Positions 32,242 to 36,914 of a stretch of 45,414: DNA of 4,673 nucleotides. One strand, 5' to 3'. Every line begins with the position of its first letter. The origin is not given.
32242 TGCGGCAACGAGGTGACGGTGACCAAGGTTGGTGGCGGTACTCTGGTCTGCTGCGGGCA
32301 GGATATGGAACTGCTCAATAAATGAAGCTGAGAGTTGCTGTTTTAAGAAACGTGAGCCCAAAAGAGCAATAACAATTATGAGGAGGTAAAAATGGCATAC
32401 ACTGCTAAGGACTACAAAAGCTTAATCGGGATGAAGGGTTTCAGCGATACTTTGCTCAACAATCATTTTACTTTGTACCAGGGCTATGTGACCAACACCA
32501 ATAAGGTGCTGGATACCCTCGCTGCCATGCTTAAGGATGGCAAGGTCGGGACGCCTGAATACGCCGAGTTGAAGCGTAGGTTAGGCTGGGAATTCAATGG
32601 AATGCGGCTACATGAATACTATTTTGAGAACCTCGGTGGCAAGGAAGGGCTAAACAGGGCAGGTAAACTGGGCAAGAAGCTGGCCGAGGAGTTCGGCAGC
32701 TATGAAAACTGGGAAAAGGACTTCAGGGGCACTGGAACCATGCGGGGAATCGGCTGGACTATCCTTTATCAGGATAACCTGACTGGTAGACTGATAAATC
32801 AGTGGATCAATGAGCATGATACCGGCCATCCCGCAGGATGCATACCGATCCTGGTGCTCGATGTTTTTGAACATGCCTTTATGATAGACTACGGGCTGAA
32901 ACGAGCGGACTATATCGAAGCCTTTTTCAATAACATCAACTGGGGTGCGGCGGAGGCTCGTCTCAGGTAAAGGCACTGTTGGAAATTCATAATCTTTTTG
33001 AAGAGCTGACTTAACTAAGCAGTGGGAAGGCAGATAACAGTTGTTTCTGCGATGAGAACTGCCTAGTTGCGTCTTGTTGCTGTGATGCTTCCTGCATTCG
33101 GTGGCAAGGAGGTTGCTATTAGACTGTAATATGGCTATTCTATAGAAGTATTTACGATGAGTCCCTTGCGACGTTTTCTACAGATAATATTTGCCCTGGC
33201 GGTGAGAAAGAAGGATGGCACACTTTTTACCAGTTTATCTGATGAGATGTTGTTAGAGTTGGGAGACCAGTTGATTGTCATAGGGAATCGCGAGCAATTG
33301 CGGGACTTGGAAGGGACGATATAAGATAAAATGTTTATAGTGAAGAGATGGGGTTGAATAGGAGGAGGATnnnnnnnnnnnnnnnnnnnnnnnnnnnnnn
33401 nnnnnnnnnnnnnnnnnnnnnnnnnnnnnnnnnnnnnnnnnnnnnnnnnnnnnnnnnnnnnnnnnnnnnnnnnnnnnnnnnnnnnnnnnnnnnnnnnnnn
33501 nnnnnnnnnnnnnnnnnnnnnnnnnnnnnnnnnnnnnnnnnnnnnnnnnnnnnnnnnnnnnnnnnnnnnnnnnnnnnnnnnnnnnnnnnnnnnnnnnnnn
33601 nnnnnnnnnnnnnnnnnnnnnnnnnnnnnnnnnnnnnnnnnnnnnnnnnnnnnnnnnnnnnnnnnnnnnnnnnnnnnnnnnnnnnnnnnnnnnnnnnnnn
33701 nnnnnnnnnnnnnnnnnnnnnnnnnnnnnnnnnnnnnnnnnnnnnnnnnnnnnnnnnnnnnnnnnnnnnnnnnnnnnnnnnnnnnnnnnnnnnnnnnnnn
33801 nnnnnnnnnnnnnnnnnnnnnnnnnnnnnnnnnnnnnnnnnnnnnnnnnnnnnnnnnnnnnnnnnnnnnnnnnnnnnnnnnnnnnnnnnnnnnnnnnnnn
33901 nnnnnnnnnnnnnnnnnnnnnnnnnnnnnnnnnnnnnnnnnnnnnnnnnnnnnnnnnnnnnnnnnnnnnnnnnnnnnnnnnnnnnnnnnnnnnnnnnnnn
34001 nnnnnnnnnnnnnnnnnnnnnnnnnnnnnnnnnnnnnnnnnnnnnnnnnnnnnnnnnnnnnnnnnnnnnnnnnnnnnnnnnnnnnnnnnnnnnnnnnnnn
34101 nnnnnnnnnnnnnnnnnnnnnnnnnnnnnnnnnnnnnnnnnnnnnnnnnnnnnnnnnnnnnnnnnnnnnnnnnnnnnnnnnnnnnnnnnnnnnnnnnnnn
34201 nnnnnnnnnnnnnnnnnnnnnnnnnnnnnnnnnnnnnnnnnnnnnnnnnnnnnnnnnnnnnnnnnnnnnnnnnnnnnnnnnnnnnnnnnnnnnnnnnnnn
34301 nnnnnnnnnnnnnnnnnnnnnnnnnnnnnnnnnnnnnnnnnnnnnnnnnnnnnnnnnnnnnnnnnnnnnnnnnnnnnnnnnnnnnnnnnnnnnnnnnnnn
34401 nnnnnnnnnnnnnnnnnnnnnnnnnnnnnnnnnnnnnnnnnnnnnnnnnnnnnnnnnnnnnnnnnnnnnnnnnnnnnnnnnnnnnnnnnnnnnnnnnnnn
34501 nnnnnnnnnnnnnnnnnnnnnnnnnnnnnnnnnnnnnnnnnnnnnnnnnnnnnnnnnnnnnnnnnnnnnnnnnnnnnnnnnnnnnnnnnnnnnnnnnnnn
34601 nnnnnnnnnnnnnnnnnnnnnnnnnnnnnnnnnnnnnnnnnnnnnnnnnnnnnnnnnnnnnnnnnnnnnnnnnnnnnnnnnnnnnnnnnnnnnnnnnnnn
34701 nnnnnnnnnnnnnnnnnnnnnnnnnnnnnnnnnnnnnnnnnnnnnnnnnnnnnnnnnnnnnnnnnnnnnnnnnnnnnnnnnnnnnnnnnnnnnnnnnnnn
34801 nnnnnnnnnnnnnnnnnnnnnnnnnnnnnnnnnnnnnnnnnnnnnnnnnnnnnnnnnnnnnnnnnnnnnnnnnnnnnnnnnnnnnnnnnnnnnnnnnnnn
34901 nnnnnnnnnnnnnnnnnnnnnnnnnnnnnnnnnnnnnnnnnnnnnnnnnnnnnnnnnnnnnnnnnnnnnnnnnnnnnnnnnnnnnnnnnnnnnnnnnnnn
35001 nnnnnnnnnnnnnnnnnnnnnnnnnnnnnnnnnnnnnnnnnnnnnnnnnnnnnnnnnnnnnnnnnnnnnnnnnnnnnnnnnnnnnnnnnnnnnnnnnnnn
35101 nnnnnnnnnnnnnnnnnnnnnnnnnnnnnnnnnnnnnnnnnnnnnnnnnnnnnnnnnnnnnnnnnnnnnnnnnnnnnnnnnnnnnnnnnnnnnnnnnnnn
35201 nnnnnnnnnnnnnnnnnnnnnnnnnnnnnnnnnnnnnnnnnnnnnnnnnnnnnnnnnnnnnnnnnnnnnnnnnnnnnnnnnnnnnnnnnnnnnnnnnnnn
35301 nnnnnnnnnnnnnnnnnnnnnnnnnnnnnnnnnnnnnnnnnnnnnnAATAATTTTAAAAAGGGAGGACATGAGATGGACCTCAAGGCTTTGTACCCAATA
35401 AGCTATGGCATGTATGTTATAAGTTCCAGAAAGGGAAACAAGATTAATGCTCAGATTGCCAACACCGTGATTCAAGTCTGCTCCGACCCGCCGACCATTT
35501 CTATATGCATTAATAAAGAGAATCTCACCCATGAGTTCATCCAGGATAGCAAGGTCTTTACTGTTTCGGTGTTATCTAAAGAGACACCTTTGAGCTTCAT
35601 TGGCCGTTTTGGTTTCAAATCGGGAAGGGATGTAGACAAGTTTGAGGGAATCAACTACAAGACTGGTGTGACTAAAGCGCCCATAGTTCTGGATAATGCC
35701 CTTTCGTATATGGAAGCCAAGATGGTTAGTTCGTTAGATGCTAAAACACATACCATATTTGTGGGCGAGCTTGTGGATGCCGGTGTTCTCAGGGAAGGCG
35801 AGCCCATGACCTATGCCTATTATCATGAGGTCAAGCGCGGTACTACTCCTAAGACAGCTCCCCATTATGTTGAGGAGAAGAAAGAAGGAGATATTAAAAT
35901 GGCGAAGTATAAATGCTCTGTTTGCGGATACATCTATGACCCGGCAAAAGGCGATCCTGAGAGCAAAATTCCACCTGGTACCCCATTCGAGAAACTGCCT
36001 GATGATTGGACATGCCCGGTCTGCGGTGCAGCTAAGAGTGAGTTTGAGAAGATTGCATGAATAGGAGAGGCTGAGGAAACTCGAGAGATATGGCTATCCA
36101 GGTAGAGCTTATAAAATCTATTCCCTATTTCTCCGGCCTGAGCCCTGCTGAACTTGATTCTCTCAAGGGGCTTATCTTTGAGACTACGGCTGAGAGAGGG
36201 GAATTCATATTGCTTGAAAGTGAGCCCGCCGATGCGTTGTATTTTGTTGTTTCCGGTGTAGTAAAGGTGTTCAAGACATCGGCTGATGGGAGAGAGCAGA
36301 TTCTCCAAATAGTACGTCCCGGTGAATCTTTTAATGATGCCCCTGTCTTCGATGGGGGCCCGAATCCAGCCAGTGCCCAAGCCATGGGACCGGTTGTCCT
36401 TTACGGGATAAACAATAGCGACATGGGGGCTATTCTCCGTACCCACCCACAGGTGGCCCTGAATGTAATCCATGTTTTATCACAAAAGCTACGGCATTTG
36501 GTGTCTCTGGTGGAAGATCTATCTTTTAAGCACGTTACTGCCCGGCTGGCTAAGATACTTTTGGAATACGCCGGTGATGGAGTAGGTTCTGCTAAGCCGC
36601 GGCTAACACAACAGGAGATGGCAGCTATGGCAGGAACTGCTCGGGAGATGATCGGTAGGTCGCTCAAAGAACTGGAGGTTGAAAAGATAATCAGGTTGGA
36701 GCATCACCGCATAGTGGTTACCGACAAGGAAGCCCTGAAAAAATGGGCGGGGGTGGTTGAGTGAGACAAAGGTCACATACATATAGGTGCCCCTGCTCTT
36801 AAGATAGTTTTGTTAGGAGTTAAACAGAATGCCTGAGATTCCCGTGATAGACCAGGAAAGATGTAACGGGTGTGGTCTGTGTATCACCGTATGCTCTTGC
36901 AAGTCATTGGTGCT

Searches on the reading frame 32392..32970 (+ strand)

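Call 6: search_protein_families(library=pfam, proteins=[window:32392-32970:+])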
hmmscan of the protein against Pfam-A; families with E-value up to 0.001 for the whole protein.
window:32392-32970:+ (192 aa): 2 families
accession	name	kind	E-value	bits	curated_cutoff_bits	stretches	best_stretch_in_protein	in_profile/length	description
PF02777.23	Sod_Fe_C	-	4.3e-26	91.4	20.9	1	91-190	3-102/102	Iron/manganese superoxide dismutases, C-terminal domain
PF00081.27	Sod_Fe_N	-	0.00077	20.3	27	0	22-81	23-81/82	Iron/manganese superoxide dismutases, alpha-hairpin domain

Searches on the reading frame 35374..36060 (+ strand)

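Call 6: search_protein_families(library=pfam, proteins=[window:35374-36060:+])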
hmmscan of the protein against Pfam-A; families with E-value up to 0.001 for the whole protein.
window:35374-36060:+ (228 aa): 3 families
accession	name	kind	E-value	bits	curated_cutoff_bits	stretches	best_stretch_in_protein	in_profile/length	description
PF01613.24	Flavin_Reduct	-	3.3e-36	125.1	27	1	9-153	4-148/153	Flavin reductase like domain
PF00301.25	Rubredoxin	-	9.9e-25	86.8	23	1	178-224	1-47/47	Rubredoxin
PF21349.2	RUBY_RBDX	-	1.9e-07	30.8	26.5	0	207-225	14-30/30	Rubrerythrin, rubredoxin-like domain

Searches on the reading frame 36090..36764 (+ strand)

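Call 6: search_protein_families(library=pfam, proteins=[window:36090-36764:+])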
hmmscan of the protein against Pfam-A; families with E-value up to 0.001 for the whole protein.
window:36090-36764:+ (224 aa): 3 families
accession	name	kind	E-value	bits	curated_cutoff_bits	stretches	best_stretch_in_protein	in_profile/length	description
PF00027.35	cNMP_binding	-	5.7e-22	77.9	27.5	1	34-119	4-89/89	Cyclic nucleotide-binding domain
PF13545.12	HTH_Crp_2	-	9.7e-16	57.9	27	1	151-218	1-69/70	Crp-like helix-turn-helix domain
PF00325.26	Crp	-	0.00056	20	21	1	171-201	2-32/32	Bacterial regulatory proteins, crp family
